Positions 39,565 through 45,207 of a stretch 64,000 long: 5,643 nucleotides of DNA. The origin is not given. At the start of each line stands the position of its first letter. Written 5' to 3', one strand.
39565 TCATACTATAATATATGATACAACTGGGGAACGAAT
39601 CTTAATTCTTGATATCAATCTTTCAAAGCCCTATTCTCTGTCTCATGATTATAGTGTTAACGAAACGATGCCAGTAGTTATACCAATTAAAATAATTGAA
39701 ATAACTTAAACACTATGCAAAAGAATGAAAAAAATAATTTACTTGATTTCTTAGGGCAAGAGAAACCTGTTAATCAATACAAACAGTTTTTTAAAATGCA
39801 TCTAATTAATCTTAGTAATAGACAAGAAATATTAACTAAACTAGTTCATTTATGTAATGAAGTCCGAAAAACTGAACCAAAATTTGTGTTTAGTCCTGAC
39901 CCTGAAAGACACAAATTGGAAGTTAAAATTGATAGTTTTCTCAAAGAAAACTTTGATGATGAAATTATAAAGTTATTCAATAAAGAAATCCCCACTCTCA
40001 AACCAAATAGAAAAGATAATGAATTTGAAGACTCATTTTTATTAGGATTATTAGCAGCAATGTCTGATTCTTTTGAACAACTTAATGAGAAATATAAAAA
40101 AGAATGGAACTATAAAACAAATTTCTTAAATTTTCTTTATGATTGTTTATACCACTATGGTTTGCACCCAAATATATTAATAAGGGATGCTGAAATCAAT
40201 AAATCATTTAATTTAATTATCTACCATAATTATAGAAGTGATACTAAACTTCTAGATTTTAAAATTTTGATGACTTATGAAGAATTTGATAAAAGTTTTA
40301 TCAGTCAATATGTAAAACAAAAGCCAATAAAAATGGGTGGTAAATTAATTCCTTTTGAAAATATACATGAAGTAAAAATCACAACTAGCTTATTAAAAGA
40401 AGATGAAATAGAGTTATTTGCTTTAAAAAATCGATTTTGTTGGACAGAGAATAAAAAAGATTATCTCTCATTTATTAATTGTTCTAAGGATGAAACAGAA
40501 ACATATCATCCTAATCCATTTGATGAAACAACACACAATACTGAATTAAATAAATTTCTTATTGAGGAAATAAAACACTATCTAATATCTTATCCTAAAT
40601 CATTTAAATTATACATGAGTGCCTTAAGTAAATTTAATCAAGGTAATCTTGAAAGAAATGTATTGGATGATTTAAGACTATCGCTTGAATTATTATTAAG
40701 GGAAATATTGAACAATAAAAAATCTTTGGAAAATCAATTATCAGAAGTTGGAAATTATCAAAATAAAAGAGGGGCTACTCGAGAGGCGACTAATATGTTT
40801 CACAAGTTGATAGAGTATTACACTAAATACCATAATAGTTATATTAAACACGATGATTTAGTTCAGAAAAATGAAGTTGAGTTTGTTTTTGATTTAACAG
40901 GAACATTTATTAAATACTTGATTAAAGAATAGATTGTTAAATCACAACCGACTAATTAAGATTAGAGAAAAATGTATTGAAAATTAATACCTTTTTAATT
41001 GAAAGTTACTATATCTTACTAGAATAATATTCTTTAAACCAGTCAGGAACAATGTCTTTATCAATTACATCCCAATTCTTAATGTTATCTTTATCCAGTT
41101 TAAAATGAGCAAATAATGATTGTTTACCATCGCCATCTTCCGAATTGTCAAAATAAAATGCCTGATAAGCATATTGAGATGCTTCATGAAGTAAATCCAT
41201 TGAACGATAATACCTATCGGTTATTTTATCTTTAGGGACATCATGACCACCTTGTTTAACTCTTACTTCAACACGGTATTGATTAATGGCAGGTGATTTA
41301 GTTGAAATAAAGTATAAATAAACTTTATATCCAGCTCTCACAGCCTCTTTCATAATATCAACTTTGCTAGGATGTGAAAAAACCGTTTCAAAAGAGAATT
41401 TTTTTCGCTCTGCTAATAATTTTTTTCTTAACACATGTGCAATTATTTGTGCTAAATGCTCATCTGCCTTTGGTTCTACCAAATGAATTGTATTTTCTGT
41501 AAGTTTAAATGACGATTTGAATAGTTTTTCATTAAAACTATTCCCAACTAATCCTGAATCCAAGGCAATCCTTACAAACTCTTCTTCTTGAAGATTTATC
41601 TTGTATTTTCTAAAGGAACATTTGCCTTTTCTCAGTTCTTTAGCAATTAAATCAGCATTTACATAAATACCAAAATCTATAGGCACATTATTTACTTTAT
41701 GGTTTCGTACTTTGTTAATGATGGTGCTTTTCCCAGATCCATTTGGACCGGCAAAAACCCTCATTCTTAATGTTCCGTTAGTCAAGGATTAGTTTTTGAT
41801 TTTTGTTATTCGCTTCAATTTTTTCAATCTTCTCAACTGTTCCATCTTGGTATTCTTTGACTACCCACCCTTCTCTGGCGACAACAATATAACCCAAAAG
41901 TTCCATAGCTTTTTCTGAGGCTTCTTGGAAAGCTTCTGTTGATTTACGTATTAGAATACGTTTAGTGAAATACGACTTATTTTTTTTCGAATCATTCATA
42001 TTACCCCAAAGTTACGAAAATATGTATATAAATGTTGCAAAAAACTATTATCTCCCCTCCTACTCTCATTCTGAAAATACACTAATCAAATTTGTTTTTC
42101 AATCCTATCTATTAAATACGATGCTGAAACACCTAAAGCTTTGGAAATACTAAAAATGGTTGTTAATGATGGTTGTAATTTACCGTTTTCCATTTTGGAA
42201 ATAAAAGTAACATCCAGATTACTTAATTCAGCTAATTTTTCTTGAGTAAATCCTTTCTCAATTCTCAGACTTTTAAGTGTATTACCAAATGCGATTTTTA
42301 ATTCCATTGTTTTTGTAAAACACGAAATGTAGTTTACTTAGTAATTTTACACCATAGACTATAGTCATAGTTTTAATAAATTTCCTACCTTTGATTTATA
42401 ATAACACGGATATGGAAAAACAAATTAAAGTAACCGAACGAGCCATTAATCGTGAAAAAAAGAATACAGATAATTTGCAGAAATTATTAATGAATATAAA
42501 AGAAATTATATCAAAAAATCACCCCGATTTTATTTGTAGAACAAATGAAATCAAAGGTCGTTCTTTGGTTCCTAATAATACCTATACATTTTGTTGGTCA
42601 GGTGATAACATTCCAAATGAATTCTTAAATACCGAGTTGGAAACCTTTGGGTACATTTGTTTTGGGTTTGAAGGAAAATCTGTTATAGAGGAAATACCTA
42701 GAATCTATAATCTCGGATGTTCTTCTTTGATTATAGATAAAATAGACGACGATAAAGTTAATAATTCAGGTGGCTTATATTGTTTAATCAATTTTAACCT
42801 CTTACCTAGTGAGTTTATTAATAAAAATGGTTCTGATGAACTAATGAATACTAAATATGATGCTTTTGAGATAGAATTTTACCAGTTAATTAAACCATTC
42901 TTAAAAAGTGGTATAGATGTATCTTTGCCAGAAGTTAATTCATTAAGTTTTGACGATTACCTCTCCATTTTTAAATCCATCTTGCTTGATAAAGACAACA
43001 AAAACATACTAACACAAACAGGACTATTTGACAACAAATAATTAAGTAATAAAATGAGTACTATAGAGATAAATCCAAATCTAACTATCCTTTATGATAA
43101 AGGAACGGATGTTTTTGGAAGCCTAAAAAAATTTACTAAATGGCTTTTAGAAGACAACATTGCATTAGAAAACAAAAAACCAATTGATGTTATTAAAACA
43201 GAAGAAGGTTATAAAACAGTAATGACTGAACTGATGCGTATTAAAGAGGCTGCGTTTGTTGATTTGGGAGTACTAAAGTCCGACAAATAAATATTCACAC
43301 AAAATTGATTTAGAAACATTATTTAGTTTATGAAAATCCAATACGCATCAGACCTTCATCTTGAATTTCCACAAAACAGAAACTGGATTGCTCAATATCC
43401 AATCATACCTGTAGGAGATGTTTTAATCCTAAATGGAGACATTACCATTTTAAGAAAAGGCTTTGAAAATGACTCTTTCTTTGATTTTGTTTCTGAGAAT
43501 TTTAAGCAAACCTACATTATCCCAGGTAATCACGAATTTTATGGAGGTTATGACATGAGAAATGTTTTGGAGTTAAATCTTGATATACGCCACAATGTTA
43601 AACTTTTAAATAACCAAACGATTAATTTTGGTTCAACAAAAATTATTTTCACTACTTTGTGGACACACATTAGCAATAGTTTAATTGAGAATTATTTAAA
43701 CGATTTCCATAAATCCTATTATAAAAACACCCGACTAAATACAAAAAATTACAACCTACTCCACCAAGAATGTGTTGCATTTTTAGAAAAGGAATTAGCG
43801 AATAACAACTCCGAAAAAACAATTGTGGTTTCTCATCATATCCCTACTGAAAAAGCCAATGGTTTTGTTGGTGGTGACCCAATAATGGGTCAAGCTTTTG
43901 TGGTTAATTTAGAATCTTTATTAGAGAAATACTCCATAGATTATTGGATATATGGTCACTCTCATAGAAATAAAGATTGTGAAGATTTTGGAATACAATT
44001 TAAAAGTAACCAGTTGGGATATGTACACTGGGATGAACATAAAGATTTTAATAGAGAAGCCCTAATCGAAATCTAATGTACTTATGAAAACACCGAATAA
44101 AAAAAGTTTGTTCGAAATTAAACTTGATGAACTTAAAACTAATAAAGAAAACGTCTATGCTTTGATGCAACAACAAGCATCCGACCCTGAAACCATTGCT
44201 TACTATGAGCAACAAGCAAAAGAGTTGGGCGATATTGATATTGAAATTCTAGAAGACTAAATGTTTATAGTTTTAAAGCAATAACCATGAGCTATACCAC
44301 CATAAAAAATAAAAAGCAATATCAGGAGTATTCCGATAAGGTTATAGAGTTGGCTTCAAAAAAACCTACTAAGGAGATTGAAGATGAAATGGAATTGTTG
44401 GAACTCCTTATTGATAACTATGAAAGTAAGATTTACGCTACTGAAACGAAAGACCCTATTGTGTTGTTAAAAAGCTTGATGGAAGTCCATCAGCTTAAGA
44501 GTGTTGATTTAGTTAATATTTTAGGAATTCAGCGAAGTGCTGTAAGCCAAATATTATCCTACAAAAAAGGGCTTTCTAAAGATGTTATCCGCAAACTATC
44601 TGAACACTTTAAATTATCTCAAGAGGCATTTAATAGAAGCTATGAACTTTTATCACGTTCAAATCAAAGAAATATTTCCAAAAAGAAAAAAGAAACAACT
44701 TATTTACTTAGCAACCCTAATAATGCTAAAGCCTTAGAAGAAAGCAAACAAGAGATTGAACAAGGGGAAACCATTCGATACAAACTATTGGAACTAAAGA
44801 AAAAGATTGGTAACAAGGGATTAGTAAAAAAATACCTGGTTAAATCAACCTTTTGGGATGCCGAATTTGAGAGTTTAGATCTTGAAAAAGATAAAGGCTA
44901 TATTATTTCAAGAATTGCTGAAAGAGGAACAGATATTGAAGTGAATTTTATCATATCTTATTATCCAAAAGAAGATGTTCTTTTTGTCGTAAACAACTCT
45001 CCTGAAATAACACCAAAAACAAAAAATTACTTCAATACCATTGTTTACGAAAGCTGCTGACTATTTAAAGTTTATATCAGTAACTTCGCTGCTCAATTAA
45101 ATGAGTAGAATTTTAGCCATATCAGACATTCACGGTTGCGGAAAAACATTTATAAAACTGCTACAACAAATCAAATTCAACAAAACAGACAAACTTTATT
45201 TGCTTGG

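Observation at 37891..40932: Uncharacterised three-gene operon built around a nitrilase-superfamily protein inside a defence island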

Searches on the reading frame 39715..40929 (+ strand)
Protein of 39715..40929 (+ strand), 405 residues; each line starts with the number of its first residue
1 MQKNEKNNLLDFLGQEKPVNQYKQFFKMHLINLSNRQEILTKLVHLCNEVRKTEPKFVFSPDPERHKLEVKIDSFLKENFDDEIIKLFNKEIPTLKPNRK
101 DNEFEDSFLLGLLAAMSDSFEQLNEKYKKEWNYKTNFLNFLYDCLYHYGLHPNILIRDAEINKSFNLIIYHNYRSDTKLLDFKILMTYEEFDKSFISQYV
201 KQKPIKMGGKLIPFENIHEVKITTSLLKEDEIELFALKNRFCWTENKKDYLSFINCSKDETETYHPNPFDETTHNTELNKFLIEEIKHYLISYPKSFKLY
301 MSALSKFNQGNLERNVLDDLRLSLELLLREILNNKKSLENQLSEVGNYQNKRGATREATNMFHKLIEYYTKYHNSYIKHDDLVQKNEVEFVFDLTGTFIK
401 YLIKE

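Call 3: search_protein_families(library=pfam, proteins=[window:39715-40929:+], max_evalue=1)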
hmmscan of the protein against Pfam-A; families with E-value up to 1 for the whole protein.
window:39715-40929:+ (405 aa): 0 families

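Call 4: search_protein_families(library=padloc, proteins=[window:39715-40929:+], max_evalue=1)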
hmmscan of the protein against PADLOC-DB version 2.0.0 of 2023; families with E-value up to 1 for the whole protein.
window:39715-40929:+ (405 aa): 1 family
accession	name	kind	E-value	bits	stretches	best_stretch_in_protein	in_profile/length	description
PDLC04998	PDC-S32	-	8.3e-47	158.2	1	187-405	15-232/237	-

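Call 5: search_protein_families(library=ncbifam, proteins=[window:39715-40929:+], max_evalue=1)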
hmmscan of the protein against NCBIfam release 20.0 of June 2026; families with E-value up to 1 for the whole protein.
window:39715-40929:+ (405 aa): 0 families

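Call 6: search_protein_families(library=phrogs, proteins=[window:39715-40929:+], max_evalue=1)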
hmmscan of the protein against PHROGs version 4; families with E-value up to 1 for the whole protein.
window:39715-40929:+ (405 aa): 0 families

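Call 18: find_homologous_proteins(query=window:39715-40929:+, max_evalue=0.001)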
Query window:39715-40929:+ (405 aa): 230 proteins with E <= 0.001 among 4689 candidates; the best 120 are listed.
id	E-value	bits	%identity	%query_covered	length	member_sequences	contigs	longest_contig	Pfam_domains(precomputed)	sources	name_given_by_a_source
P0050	2.1e-265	898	100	100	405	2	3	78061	-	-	-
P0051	7.1e-159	547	64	99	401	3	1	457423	-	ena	-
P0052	7.0e-150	517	62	99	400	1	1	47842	-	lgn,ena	-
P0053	6.8e-131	455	52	95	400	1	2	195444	-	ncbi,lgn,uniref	ncbi:MAG: hypothetical protein RIF36_16380 [Imperialibacter sp.]|uniref:hypothetical protein n=1 Tax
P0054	2.6e-128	446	55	99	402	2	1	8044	-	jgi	jgi:hypothetical protein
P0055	6.7e-125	435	53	96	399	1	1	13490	-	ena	-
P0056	9.5e-120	418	52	97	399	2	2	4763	-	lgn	-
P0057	6.6e-118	412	51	95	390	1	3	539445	-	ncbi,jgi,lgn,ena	jgi:hypothetical protein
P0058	9.7e-118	412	51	96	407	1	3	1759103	-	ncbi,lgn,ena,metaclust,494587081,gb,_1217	metaclust:\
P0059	3.1e-116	407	50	96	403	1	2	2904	-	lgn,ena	-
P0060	3.1e-109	384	48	96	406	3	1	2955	-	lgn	-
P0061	5.1e-109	383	46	96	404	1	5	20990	-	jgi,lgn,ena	jgi:hypothetical protein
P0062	1.1e-106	375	48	100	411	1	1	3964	-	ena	-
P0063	7.2e-106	373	48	96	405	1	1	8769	-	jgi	jgi:hypothetical protein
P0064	2.8e-105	371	52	82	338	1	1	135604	-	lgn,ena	-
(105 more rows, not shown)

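Call 19: find_encoding_contigs(protein=P0051, flank=6000, max_places=2)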
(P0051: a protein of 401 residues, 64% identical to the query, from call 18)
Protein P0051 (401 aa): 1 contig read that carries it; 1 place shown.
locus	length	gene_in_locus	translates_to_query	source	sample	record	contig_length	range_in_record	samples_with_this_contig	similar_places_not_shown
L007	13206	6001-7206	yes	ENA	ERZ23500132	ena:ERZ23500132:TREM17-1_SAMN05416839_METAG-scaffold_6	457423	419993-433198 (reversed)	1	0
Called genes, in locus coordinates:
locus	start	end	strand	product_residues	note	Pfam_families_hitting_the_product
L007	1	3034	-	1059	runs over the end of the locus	PF18796:LPD1, PF04473:DUF553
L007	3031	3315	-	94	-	-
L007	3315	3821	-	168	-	-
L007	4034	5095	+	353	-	PF14253:AbiH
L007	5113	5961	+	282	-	PF18165:pP_pnuc_1, PF18166:pP_pnuc_2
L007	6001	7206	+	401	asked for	-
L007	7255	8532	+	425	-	-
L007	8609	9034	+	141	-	PF12844:HTH_19, PF13560:HTH_31 (weak), PF01381:HTH_3, PF13443:HTH_26 (weak)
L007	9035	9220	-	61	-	PF14053:DUF4248 (faint)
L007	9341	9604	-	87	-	PF12728:HTH_17 (weak)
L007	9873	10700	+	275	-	-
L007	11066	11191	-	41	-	-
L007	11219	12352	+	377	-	PF01262:AlaDh_PNT_C (weak), PF02254:TrkA_N (weak), PF02558:ApbA (weak), PF03435:Sacchrp_dh_NADP, PF16653:Sacchrp_dh_C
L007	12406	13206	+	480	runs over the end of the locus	PF01336:tRNA_anti-codon, PF00152:tRNA-synt_2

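Call 20: find_encoding_contigs(protein=P0058, flank=6000, max_places=2)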
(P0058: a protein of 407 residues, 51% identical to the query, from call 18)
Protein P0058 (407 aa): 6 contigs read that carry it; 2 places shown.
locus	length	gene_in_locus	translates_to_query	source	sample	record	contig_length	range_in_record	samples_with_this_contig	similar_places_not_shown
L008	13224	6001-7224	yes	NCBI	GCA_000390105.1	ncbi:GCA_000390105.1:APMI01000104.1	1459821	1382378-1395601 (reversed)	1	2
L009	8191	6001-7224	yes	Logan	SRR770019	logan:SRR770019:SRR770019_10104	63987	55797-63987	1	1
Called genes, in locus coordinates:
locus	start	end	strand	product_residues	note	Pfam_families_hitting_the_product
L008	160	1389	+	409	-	PF18962:Por_Secre_tail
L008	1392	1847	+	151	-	PF11412:DsbD_N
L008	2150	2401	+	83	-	-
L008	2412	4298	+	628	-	PF02683:DsbD_TM, PF13098:Thioredoxin_2, PF13899:Thioredoxin_7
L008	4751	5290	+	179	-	PF04397:LytTR (weak)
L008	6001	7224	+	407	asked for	-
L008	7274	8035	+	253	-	PF04471:Mrr_cat, PF13156:Mrr_cat_2 (weak), PF22722:NA-iREase1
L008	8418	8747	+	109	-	PF08681:TacA1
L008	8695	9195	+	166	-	PF00583:Acetyltransf_1 (weak), PF13673:Acetyltransf_10 (faint), PF13508:Acetyltransf_7 (weak)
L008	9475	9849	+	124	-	PF03733:YccF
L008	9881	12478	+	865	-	PF07693:KAP_NTPase, PF13401:AAA_22 (faint)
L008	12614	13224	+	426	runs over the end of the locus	-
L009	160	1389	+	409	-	PF18962:Por_Secre_tail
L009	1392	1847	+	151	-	PF11412:DsbD_N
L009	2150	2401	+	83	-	-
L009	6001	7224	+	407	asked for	-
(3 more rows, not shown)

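Call 21: find_encoding_contigs(protein=P0053, flank=6000, max_places=2)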
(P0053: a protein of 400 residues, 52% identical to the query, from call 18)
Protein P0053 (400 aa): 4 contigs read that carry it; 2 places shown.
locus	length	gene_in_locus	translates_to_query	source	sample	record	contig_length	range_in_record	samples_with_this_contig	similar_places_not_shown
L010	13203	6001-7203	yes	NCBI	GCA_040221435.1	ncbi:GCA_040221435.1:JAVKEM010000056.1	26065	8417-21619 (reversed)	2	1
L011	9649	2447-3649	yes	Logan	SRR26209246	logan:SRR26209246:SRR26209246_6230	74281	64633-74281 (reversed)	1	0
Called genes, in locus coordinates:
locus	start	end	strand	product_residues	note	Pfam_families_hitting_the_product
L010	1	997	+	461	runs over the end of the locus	PF00266:Aminotran_5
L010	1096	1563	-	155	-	PF20317:HTH_60 (faint)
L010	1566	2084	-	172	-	-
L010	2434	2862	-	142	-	-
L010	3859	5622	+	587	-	PF00884:Sulfatase, PF01663:Phosphodiest (faint), PF16347:SGSH_C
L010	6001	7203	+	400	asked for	-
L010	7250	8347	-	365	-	PF07494:Reg_prop (weak)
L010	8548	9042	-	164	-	-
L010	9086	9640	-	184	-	PF01872:RibD_C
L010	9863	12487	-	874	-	PF12704:MacB_PCD, PF02687:FtsX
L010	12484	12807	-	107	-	PF03551:PadR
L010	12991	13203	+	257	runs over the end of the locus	PF00378:ECH_1, PF16113:ECH_2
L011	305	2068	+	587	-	PF00884:Sulfatase, PF01663:Phosphodiest (faint), PF16347:SGSH_C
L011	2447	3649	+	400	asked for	-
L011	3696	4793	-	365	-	PF07494:Reg_prop (weak)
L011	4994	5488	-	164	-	-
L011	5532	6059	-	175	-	PF01872:RibD_C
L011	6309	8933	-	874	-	PF12704:MacB_PCD, PF02687:FtsX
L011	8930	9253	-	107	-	PF03551:PadR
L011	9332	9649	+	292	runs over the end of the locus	PF00378:ECH_1, PF16113:ECH_2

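Call 85: search_solved_structures(query=A6, max_evalue=10, show_alignments=1)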
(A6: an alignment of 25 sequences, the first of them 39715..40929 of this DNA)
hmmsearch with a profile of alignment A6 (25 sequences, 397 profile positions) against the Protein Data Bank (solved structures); distinct sequences matched with E-value up to 10: 1.
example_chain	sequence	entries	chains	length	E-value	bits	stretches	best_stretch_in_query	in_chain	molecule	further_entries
1ug7_A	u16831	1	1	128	0.24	13.8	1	252-327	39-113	2610208M17Rik protein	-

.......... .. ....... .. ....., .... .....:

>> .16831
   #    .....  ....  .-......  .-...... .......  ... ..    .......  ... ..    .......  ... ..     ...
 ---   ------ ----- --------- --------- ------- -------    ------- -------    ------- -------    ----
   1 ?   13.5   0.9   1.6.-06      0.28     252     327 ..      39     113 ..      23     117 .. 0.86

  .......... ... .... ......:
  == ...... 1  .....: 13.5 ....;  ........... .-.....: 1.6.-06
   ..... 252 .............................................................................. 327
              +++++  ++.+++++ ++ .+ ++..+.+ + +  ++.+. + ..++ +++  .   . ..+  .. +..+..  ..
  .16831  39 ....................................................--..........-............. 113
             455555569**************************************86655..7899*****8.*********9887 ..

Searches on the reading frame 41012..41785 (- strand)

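Call 3: search_protein_families(library=pfam, proteins=[window:41012-41785:-], max_evalue=1)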
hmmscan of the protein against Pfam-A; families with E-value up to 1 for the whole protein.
window:41012-41785:- (258 aa): 15 families
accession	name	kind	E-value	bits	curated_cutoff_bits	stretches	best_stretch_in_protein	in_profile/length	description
PF06414.18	Zeta_toxin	-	3.2e-08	33.7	22.3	1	118-201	86-172/199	Zeta toxin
PF03193.22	RsgA_GTPase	-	0.0049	17.1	30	1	7-31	107-131/174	RsgA GTPase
PF09359.15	VTC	-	0.0051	16.8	23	1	66-131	156-225/235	VTC domain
PF13671.12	AAA_33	-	0.0069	17.1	27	1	10-186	3-131/143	AAA domain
PF13207.12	AAA_17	-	0.0074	17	27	1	13-66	2-54/136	AAA domain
PF13555.12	AAA_29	-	0.0099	16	27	1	10-23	26-39/61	P-loop containing region of AAA domain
PF13476.12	AAA_23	-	0.018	16.1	27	1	10-24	23-37/201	AAA domain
PF00005.33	ABC_tran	-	0.034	15.2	25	1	10-27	15-32/137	ABC transporter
PF13304.12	AAA_21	-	0.054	14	27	1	10-23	3-16/304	AAA domain, putative AbiEii toxin, Type IV TA system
PF03266.21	NTPase_1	-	0.059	13.7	23.9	1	12-41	5-34/168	NTPase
PF02463.25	SMC_N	-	0.08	12.8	40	1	8-25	26-43/220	RecF/RecN/SMC N terminal domain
PF13191.12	AAA_16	-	0.11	13.4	32.6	0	12-31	30-49/167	AAA ATPase domain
PF13401.12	AAA_22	-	0.16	12.7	27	1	10-57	9-33/130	AAA domain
PF13238.12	AAA_18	-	0.22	12.4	29.4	1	11-50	3-36/128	AAA domain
PF13604.12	AAA_30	-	0.29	11.3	27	1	6-29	18-41/191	AAA domain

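Call 4: search_protein_families(library=padloc, proteins=[window:41012-41785:-], max_evalue=1)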
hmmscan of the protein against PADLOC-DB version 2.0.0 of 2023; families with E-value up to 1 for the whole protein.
window:41012-41785:- (258 aa): 9 families
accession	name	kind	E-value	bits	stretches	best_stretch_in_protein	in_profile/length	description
PDLC02981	AriAB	-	7.5e-05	19.6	1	7-36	24-53/694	-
PDLC04135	mad3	-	0.0017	16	1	9-26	25-42/374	mads_3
PDLC03878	NsnB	-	0.0023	15.7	1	8-67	23-87/345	-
PDLC02335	AbiLi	-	0.0025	14.9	1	5-103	75-144/326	AbiLi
PDLC00289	PtuA1|PtuA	-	0.0025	14.9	1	6-70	28-90/404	AAA ATPase domain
PDLC04176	HEC-01A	-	0.015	12.7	1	9-26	26-43/371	-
PDLC04182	HEC-01A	-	0.022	11.7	1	7-24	32-49/406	-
PDLC00271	PtuA1|PtuA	-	0.028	12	1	7-27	24-44/421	AAA ATPase domain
PDLC02980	AriA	-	0.078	10.9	1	10-23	3-16/304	-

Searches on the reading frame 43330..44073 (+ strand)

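Call 61: search_protein_families(library=pfam, proteins=[window:43330-44073:+], max_evalue=0.01)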
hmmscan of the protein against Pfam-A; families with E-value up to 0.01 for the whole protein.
window:43330-44073:+ (248 aa): 2 families
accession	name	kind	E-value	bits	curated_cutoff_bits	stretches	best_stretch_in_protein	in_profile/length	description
PF00149.33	Metallophos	-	2.3e-17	64.5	21.5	1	1-213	1-190/191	Calcineurin-like phosphoesterase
PF12850.12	Metallophos_2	-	0.00024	21.6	27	0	1-133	1-60/154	Calcineurin-like phosphoesterase superfamily domain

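Call 62: search_protein_families(library=padloc, proteins=[window:43330-44073:+], max_evalue=0.001)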
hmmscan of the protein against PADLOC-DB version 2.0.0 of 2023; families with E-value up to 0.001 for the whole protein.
window:43330-44073:+ (248 aa): 1 family
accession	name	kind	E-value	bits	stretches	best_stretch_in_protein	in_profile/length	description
PDLC04908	PDC-S10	-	3.5e-09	34.3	1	1-105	10-104/223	-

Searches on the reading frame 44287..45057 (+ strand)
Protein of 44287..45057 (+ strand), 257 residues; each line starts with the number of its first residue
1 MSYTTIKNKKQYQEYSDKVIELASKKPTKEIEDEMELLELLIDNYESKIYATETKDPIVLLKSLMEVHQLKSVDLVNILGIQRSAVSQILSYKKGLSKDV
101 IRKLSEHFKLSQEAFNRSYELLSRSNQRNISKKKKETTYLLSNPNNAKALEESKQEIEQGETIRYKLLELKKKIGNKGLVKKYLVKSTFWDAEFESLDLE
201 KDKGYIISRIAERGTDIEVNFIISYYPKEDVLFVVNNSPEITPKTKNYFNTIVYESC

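Call 61: search_protein_families(library=pfam, proteins=[window:44287-45057:+], max_evalue=0.01)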
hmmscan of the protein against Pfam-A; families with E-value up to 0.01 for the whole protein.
window:44287-45057:+ (257 aa): 1 family
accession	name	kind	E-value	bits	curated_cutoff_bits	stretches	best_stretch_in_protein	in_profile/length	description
PF21956.1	DUF6922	-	3.4e-15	55.7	27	1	186-232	3-49/52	Family of unknown function (DUF6922)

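Call 62: search_protein_families(library=padloc, proteins=[window:44287-45057:+], max_evalue=0.001)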
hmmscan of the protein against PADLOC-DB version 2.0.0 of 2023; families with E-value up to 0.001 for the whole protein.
window:44287-45057:+ (257 aa): 2 families
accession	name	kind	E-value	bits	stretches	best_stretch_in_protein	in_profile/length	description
PDLC03982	PD-Lambda-2_B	-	1.4e-21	75.3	1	3-135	4-137/402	-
PDLC02926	HTH_VI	-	0.00026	19.2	1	61-116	6-61/92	-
